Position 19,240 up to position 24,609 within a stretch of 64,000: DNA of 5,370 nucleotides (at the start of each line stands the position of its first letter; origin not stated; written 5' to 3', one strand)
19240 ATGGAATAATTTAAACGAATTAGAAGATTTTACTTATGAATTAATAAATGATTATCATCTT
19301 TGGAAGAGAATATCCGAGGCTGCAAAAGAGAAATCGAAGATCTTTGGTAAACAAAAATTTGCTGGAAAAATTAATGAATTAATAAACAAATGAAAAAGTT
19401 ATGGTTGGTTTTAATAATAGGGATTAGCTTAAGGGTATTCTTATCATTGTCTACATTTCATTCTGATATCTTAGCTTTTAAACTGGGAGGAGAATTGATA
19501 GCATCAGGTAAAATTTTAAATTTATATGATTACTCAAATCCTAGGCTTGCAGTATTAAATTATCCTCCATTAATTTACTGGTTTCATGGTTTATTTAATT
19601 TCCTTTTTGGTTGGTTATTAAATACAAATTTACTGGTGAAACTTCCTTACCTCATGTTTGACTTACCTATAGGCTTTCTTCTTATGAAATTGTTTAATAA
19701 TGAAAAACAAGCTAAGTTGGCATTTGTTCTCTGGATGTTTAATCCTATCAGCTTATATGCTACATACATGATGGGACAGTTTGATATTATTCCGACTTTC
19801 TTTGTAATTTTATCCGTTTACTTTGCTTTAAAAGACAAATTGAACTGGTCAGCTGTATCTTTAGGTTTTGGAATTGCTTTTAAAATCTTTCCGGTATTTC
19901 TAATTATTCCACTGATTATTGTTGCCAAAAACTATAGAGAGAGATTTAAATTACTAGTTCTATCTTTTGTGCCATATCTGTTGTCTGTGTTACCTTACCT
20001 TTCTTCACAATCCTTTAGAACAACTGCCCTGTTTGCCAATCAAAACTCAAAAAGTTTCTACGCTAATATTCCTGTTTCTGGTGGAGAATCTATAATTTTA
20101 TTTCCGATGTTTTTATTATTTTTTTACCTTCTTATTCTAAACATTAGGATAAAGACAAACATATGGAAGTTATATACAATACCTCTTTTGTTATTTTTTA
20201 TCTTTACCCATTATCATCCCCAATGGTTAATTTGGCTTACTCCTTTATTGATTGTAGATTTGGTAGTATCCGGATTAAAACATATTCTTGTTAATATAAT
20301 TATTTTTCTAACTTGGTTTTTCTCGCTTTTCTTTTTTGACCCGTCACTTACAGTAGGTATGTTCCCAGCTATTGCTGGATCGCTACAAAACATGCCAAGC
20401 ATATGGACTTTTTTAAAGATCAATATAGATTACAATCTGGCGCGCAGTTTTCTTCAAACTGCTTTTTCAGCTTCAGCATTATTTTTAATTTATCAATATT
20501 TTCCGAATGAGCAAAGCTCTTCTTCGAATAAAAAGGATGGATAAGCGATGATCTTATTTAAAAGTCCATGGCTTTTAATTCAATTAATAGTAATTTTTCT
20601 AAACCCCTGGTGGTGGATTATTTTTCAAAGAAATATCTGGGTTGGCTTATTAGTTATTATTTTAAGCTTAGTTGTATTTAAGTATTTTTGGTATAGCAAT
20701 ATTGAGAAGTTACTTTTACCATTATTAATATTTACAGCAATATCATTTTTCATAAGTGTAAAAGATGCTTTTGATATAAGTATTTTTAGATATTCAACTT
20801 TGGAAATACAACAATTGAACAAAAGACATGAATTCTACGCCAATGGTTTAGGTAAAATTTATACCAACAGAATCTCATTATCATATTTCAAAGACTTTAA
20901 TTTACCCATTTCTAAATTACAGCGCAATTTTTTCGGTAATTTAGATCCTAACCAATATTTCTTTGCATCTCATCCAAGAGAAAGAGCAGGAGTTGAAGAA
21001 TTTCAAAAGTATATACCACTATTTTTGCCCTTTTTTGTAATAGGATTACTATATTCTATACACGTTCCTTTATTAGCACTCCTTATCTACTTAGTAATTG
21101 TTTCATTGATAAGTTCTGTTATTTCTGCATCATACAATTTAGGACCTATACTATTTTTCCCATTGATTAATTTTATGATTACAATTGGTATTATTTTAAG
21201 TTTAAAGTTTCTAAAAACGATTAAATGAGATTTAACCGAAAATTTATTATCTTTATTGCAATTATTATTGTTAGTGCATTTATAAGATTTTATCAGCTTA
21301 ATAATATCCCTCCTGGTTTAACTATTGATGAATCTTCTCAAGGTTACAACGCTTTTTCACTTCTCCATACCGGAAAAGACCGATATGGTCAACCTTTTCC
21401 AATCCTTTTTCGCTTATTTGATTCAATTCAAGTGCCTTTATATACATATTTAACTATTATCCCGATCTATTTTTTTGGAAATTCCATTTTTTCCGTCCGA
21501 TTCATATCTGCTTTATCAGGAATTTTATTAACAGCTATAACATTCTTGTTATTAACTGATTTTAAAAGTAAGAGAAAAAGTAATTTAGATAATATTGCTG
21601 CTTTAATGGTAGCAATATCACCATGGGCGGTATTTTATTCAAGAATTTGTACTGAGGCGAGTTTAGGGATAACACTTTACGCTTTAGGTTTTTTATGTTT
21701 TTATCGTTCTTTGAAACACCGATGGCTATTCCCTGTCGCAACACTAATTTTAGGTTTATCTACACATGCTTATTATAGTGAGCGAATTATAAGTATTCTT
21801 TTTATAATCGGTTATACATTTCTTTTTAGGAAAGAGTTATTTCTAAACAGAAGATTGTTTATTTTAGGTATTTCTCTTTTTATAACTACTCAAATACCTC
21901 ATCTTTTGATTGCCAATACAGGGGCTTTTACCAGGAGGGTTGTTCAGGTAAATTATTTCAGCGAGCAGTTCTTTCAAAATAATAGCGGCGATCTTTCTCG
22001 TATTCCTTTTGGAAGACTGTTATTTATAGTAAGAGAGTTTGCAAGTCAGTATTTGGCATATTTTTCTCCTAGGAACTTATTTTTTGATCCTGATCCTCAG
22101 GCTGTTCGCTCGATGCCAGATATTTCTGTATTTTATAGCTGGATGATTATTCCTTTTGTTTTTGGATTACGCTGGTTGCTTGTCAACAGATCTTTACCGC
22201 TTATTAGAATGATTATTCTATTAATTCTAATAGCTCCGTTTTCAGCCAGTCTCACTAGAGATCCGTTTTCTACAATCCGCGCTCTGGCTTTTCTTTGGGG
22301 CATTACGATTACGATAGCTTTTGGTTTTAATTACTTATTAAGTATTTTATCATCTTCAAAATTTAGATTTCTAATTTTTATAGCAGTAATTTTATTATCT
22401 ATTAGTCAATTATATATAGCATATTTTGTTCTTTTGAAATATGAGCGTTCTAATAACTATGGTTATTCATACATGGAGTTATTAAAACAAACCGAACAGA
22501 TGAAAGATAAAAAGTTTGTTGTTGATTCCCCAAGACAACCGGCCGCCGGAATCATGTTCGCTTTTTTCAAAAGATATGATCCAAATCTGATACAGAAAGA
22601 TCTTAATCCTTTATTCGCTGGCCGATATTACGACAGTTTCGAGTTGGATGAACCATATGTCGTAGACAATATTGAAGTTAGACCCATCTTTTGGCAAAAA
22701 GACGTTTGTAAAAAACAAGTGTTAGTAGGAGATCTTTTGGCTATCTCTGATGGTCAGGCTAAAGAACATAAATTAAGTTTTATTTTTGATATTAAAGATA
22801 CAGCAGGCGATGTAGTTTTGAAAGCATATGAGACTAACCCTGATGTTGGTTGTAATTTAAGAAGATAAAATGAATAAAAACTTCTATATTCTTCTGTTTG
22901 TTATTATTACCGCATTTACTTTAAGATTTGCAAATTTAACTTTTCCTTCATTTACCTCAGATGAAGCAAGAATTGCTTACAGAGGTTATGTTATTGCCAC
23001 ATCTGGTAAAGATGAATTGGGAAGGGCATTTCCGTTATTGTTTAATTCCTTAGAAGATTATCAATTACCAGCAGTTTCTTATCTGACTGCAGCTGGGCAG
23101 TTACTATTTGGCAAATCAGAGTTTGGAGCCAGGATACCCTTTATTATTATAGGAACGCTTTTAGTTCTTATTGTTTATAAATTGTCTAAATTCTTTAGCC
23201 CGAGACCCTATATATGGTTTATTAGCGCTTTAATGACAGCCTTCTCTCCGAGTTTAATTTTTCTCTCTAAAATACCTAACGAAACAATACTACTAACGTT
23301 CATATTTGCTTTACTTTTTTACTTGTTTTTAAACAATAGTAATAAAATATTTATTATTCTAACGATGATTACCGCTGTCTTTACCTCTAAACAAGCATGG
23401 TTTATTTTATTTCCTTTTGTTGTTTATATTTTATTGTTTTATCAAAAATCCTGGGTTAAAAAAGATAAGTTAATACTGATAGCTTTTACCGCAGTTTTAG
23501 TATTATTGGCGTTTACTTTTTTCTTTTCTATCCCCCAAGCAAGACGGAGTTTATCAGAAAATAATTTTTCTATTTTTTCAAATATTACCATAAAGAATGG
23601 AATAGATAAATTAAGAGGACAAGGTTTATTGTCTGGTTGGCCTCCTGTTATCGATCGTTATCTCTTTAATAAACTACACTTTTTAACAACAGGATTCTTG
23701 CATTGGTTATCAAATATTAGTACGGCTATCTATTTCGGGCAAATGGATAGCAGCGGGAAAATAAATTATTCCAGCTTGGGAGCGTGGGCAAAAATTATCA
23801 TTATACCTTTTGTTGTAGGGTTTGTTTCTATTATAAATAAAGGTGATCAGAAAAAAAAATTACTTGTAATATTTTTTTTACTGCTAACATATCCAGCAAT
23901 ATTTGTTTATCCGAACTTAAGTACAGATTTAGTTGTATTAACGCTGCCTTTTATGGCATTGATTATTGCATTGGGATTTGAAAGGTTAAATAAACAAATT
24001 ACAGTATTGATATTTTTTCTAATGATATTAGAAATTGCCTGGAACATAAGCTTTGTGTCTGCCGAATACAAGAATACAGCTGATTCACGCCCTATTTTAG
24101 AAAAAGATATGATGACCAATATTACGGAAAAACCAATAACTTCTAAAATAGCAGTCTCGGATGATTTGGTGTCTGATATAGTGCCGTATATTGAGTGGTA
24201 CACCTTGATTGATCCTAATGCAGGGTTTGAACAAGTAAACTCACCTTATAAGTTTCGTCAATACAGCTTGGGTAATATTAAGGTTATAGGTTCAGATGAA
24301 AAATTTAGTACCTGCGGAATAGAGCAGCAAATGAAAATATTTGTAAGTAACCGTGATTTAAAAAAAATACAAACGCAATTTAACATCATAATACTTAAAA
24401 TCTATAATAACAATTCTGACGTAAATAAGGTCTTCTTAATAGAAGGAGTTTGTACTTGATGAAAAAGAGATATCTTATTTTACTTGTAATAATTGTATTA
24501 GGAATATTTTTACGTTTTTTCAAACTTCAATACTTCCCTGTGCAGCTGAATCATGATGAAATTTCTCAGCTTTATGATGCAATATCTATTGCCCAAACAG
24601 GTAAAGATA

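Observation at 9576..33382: Eight diverged GT39/ArnT-like paralogs in three tandem blocks share a strict first-loop motif and a family-specific C-terminal domain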

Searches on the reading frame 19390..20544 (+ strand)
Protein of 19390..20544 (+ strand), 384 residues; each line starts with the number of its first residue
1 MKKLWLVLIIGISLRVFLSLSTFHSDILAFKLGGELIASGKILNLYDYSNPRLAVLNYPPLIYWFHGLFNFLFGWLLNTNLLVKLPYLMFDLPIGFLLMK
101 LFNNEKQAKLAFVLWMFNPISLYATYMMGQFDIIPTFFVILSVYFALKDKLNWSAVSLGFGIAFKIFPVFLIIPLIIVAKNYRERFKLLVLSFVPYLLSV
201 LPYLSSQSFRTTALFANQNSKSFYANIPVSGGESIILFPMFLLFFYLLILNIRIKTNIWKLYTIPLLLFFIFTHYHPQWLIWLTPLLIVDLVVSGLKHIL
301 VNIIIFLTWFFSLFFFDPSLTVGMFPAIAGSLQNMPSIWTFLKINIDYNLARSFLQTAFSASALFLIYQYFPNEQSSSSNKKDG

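Call 7: search_protein_families(library=pfam, proteins=[window:19390-20544:+], max_evalue=0.01)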
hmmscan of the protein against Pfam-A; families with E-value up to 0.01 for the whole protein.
window:19390-20544:+ (384 aa): 2 families
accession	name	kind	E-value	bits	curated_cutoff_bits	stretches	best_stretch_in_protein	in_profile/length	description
PF06728.19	PIG-U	-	6.2e-08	32.6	24.5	1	65-211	58-231/378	GPI transamidase subunit PIG-U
PF09594.16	GT87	-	2.3e-06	28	25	1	98-207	41-153/237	Glycosyltransferase family 87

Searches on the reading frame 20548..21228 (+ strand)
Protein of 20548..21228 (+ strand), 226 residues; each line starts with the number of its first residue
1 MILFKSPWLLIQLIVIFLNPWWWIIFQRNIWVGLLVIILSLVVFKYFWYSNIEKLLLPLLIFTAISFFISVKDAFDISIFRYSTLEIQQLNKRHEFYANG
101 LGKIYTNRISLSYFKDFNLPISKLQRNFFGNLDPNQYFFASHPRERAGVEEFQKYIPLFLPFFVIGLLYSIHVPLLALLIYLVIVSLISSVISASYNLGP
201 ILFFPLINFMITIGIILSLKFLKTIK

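Call 5: search_protein_families(library=pfam, proteins=[window:20548-21228:+], max_evalue=0.01)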
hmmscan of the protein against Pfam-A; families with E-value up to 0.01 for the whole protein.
window:20548-21228:+ (226 aa): 0 families

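Call 85: find_homologous_proteins(query=window:20548-21228:+, max_evalue=0.00001)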
Query window:20548-21228:+ (226 aa): 107 proteins with E <= 0.00001 among 1206 candidates.
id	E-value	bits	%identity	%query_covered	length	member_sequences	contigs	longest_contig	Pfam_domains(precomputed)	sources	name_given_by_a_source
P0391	1.1e-137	476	100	100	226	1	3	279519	-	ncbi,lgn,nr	ncbi:hypothetical protein HYW41_01760 [Candidatus Daviesbacteria bacterium]|nr:hypothetical protein 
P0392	8.5e-93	329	67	98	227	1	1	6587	-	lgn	-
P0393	2.7e-90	321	72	94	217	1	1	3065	-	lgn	-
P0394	2.2e-89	318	69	92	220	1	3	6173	-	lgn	-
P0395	3.6e-88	314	70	94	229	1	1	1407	-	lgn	-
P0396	6.0e-88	313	67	90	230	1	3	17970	-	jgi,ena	-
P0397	4.9e-87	310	68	95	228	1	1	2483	-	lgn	-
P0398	1.5e-86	308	69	94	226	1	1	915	-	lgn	-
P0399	1.5e-86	308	66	97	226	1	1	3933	-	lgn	-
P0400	1.9e-86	308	67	97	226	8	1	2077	-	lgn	-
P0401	2.4e-86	308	68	89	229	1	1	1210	-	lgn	-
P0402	2.4e-86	308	63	97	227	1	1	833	-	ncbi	-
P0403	3.0e-86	307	68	93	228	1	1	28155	-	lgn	-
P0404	6.5e-86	306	66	93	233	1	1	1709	-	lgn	-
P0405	7.8e-86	306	66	96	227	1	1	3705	-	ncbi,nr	ncbi:MAG: hypothetical protein Q7R43_01850, partial [Candidatus Daviesbacteria bacterium]|nr:hypothe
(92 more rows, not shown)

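Call 86: find_encoding_contigs(protein=P0391, flank=3000, max_places=2)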
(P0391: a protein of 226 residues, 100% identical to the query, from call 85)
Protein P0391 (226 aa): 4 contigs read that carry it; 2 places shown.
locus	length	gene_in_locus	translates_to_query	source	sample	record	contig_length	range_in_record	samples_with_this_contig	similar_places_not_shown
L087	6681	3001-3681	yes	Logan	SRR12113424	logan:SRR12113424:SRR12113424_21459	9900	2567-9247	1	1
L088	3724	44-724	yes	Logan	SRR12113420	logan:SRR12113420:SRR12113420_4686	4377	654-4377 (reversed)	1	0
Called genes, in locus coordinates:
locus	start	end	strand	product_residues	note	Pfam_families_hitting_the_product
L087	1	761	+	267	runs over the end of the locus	PF00535:Glycos_transf_2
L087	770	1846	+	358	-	PF00534:Glycos_transf_1, PF13692:Glyco_trans_1_4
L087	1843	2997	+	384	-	PF06728:PIG-U, PF09594:GT87 (weak)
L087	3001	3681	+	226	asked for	-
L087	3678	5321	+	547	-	PF13231:PMT_2 (weak)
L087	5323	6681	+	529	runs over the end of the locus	PF13231:PMT_2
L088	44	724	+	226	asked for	-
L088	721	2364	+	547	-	PF13231:PMT_2 (weak)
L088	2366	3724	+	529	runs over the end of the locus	PF13231:PMT_2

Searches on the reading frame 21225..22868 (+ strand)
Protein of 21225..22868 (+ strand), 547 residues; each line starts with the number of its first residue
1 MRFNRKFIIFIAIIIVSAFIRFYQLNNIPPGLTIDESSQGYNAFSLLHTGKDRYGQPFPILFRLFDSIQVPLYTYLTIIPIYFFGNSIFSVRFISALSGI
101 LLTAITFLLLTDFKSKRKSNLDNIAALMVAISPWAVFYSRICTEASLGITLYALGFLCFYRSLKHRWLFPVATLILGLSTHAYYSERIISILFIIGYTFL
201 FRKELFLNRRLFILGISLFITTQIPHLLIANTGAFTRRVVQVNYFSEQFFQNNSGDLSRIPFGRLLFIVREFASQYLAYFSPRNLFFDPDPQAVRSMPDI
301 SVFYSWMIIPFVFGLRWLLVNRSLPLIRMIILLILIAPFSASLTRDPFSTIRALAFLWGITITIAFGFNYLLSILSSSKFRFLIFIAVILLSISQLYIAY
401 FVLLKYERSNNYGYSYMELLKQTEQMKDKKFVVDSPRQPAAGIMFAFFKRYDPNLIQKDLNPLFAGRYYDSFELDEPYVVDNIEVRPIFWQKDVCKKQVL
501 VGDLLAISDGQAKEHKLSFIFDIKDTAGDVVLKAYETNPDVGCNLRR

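Call 5: search_protein_families(library=pfam, proteins=[window:21225-22868:+], max_evalue=0.01)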
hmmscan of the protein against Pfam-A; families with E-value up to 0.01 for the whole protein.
window:21225-22868:+ (547 aa): 1 family
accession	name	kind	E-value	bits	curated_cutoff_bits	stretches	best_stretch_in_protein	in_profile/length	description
PF13231.12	PMT_2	-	1e-07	32.8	26.1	1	71-228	4-159/160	Dolichyl-phosphate-mannose-protein mannosyltransferase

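Call 9: search_protein_families(library=ncbifam, proteins=[window:21225-22868:+], max_evalue=0.01)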
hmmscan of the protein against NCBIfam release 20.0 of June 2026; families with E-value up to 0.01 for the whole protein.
window:21225-22868:+ (547 aa): 1 family
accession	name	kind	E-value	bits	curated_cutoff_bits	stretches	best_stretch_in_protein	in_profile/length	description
TIGR03663.1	TIGR03663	subfamily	2.9e-10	39.8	126.25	1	9-251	3-228/435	flippase activity-associated protein Agl23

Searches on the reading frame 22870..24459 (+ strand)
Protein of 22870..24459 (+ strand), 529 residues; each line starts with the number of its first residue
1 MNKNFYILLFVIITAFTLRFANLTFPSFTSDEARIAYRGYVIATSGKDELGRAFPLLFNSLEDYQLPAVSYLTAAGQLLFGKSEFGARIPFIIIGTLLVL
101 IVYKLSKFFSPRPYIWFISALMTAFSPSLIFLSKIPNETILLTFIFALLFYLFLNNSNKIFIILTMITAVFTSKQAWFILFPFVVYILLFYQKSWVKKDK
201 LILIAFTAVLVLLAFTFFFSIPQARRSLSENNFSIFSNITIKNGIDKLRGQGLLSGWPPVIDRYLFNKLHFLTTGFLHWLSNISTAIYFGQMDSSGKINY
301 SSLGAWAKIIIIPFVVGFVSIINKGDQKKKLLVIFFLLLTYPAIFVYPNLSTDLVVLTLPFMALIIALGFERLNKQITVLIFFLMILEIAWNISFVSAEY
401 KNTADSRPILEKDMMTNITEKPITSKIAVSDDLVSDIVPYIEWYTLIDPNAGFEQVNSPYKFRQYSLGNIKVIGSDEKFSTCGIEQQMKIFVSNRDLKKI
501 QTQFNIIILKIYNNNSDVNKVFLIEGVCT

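Call 5: search_protein_families(library=pfam, proteins=[window:22870-24459:+], max_evalue=0.01)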
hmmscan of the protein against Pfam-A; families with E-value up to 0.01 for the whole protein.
window:22870-24459:+ (529 aa): 1 family
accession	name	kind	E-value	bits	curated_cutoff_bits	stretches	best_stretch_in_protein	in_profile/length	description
PF13231.12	PMT_2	-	3.4e-09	37.5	26.1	1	67-213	4-155/160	Dolichyl-phosphate-mannose-protein mannosyltransferase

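Call 9: search_protein_families(library=ncbifam, proteins=[window:22870-24459:+], max_evalue=0.01)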
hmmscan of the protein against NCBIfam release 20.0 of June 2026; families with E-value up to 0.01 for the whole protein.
window:22870-24459:+ (529 aa): 1 family
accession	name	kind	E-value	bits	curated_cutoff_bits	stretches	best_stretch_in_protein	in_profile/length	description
TIGR03663.1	TIGR03663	subfamily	5.7e-08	32.2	126.25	1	8-193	4-184/435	flippase activity-associated protein Agl23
